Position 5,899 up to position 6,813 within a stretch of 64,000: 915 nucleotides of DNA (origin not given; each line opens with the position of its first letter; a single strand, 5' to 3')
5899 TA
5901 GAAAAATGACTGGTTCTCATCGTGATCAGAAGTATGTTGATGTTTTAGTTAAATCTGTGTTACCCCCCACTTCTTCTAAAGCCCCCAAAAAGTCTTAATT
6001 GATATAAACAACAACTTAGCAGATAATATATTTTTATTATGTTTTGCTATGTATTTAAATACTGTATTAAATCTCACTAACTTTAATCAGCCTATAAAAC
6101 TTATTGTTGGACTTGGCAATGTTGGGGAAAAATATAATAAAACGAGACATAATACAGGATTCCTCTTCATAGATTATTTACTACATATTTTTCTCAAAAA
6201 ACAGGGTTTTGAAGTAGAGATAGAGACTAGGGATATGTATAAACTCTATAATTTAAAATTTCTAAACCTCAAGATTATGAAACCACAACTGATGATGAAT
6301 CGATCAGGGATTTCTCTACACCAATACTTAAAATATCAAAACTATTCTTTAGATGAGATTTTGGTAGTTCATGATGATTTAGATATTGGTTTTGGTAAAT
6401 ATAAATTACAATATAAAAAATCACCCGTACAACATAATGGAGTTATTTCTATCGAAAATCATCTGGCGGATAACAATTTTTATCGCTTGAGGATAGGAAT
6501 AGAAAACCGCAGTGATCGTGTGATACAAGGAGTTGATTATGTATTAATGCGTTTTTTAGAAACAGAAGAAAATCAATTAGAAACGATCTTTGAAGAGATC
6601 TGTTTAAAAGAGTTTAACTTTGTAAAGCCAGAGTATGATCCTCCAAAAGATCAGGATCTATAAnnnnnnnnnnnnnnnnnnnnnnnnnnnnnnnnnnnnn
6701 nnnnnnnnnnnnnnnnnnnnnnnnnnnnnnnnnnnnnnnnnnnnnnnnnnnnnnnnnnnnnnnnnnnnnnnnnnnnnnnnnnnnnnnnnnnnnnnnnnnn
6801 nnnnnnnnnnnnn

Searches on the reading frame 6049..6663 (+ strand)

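Call 61: search_protein_families(library=pfam, proteins=[window:6049-6663:+], max_evalue=0.000001)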
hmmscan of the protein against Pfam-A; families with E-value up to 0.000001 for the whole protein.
window:6049-6663:+ (204 aa): 1 family
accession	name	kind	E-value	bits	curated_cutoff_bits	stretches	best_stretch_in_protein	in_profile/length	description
PF01195.25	Pept_tRNA_hydro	-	7.3e-43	147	27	1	18-185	1-164/183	Peptidyl-tRNA hydrolase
